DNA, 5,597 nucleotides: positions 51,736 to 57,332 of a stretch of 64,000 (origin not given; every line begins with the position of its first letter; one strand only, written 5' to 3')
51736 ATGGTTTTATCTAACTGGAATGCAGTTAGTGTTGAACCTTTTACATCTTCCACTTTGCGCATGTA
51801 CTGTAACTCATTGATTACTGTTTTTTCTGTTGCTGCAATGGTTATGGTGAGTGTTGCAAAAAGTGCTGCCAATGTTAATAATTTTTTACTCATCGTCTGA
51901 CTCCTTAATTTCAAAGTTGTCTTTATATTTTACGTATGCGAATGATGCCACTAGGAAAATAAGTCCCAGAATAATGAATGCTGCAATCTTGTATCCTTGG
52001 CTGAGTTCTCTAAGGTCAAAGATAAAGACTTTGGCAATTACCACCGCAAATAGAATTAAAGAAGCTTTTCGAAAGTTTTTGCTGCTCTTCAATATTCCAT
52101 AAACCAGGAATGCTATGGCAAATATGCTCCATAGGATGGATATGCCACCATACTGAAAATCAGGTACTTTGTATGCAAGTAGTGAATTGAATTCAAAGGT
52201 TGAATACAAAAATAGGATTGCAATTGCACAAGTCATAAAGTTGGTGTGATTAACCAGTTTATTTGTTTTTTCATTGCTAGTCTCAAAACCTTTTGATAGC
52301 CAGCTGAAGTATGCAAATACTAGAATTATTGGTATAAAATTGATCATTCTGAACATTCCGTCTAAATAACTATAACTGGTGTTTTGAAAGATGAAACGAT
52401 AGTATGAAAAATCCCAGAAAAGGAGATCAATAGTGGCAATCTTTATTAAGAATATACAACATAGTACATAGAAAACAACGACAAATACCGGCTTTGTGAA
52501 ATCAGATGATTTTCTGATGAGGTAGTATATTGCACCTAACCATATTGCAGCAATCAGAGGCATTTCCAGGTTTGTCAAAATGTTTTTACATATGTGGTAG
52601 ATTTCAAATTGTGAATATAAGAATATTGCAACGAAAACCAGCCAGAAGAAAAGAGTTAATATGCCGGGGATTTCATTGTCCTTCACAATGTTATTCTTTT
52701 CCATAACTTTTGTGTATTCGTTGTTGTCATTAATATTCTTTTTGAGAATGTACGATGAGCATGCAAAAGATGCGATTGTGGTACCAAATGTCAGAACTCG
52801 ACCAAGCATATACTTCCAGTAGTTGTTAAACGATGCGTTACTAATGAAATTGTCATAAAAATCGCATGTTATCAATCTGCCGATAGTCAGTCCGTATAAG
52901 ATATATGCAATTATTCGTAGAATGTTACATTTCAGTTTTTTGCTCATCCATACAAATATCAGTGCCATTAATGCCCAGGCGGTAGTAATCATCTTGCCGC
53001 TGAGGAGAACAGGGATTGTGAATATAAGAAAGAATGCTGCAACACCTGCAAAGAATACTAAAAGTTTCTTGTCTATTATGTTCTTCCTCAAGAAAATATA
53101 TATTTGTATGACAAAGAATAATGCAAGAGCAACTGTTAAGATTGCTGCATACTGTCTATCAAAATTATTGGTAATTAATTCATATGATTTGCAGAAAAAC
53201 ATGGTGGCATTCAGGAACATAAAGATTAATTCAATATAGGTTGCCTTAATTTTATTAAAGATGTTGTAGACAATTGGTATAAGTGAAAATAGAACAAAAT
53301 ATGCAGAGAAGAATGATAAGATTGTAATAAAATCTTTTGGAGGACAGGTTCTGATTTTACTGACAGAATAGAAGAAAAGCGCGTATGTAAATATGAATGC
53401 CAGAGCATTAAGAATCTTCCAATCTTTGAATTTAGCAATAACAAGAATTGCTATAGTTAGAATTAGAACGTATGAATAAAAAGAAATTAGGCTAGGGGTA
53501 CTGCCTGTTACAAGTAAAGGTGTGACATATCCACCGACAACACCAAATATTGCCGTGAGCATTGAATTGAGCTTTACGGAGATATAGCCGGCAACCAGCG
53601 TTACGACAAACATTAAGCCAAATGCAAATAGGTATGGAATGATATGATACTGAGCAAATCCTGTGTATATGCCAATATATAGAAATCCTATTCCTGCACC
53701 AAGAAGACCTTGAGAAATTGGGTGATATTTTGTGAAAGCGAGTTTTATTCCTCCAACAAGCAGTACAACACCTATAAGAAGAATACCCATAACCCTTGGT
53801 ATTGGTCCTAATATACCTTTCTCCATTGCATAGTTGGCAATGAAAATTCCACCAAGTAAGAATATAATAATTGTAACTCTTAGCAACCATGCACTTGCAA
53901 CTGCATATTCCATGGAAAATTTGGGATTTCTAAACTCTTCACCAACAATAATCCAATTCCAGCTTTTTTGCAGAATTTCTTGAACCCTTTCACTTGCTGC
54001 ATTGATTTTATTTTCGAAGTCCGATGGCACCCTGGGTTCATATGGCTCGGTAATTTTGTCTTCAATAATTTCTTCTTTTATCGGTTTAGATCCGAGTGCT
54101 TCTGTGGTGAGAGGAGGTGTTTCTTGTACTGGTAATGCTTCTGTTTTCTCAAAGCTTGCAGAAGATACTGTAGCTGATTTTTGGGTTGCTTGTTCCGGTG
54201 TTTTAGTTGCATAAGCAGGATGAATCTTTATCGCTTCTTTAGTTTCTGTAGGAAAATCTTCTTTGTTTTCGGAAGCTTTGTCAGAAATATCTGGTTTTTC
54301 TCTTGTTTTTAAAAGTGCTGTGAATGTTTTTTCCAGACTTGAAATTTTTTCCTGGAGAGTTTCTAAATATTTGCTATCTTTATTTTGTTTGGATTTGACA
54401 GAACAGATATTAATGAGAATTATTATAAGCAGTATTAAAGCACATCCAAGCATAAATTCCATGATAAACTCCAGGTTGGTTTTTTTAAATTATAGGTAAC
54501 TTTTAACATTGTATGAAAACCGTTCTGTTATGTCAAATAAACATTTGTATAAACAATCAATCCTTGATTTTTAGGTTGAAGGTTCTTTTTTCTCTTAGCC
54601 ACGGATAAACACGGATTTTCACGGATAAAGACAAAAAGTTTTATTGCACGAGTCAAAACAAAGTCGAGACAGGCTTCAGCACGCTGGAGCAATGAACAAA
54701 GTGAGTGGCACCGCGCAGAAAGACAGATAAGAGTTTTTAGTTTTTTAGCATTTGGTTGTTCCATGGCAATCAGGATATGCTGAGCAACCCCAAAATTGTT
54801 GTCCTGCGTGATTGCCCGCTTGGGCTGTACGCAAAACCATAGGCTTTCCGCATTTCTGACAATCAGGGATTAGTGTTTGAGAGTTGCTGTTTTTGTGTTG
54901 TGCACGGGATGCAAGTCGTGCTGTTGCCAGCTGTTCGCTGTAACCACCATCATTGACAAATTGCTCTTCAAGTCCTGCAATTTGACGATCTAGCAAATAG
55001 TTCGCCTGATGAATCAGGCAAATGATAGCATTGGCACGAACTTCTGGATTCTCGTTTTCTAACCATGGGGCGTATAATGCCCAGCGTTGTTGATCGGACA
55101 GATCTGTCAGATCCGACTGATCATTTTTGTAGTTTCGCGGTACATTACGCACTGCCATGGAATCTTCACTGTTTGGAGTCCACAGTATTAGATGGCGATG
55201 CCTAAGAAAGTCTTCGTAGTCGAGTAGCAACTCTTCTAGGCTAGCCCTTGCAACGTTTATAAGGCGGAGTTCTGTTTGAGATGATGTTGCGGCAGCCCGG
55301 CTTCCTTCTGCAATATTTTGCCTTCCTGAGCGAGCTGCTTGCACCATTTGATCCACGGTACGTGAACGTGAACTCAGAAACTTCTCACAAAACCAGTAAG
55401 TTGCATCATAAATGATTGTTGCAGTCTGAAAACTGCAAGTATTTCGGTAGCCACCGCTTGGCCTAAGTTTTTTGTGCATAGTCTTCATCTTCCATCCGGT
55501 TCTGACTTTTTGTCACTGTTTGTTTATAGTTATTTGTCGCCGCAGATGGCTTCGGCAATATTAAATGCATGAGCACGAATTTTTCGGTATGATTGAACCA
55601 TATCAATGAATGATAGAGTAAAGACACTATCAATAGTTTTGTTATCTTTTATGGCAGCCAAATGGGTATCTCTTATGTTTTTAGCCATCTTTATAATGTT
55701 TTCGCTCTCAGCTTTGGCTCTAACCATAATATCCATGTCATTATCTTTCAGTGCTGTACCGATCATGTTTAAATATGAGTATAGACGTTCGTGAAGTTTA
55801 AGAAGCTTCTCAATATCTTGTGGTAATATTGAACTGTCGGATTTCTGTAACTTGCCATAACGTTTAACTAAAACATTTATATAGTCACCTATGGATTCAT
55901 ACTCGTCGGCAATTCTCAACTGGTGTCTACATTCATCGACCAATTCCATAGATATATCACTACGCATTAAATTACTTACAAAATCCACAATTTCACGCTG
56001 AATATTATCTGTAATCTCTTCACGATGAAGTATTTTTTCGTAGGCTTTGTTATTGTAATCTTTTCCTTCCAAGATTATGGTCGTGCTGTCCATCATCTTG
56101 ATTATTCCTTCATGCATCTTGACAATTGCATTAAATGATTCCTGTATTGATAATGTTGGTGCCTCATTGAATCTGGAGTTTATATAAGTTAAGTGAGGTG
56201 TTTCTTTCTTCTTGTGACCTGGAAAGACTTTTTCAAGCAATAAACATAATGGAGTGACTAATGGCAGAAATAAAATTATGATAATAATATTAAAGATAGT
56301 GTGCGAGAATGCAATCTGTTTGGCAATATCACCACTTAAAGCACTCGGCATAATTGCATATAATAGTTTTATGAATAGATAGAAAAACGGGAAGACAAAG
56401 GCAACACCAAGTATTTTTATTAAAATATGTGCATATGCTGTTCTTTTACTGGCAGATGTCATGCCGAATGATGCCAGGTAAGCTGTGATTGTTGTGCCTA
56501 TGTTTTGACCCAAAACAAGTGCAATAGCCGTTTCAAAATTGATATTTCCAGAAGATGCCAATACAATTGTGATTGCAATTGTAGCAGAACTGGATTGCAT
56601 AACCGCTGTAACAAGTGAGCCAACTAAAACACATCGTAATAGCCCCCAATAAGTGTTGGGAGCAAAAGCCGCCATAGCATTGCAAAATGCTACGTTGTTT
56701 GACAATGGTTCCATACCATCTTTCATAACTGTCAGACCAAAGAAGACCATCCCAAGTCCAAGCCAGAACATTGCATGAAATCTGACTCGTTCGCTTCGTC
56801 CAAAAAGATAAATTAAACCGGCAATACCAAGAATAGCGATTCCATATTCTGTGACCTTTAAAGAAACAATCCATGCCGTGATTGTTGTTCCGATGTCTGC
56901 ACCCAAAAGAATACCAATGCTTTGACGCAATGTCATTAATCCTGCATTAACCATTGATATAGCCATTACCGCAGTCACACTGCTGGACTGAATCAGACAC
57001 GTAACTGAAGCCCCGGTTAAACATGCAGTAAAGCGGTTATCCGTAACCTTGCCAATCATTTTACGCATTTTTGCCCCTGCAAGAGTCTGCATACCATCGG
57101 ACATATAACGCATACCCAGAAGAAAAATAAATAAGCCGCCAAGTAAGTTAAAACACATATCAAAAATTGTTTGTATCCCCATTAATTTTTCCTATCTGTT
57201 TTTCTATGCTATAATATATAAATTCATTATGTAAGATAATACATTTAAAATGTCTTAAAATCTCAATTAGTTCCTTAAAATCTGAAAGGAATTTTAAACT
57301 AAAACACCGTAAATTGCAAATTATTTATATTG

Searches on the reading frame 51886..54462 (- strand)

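Call 94: search_protein_families(library=pfam, proteins=[window:51886-54462:-], max_evalue=0.00001)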
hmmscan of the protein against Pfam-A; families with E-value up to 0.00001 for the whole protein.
window:51886-54462:- (858 aa): 1 family
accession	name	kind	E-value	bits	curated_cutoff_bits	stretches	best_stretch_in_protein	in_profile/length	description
PF10101.14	DUF2339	-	2.1e-74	251.9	33.6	1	192-843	4-656/659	Predicted membrane protein (DUF2339)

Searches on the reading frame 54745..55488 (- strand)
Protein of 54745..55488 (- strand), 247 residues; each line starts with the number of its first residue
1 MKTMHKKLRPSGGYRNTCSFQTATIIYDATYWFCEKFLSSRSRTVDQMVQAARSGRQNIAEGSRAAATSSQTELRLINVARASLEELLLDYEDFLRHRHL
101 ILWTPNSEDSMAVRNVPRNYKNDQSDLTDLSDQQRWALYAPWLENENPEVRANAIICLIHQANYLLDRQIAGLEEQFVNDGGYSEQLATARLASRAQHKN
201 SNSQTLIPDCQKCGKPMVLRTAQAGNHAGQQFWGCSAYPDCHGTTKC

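Call 94: search_protein_families(library=pfam, proteins=[window:54745-55488:-], max_evalue=0.00001)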
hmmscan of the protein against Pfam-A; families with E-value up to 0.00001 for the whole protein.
window:54745-55488:- (247 aa): 2 families
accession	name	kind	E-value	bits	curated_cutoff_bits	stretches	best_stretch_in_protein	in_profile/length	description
PF01396.24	Zn_ribbon_Top1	-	7.8e-08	32.4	32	1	209-244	3-33/39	Topoisomerase DNA binding C4 zinc finger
PF05635.17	23S_rRNA_IVP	-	2.4e-06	28.2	33.8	1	20-87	10-72/106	23S rRNA-intervening sequence protein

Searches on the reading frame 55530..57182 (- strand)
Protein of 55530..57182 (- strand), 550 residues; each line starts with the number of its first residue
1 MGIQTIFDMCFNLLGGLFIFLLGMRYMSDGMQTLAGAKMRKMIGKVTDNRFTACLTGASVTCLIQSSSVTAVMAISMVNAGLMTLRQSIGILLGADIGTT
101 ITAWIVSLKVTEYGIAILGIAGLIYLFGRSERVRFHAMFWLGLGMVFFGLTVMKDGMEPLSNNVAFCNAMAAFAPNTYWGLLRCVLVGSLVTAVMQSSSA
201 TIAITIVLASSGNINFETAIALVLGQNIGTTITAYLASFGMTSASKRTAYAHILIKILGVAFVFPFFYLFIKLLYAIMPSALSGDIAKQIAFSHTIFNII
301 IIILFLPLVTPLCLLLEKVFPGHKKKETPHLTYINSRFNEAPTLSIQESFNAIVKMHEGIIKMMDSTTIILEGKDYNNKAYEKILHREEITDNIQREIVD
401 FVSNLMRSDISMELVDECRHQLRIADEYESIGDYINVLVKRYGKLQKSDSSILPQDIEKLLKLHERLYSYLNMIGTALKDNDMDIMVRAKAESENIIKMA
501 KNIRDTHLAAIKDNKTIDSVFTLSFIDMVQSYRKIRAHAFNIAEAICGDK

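Call 94: search_protein_families(library=pfam, proteins=[window:55530-57182:-], max_evalue=0.00001)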
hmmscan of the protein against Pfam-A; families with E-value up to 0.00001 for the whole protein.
window:55530-57182:- (550 aa): 2 families
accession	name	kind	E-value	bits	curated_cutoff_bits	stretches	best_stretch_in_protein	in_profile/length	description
PF02690.20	Na_Pi_cotrans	-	2.5e-59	199.7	29.1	2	19-154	1-136/137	Na+/Pi-cotransporter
PF01895.24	PhoU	-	4.4e-10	40.2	23.5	1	353-436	1-83/89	PhoU domain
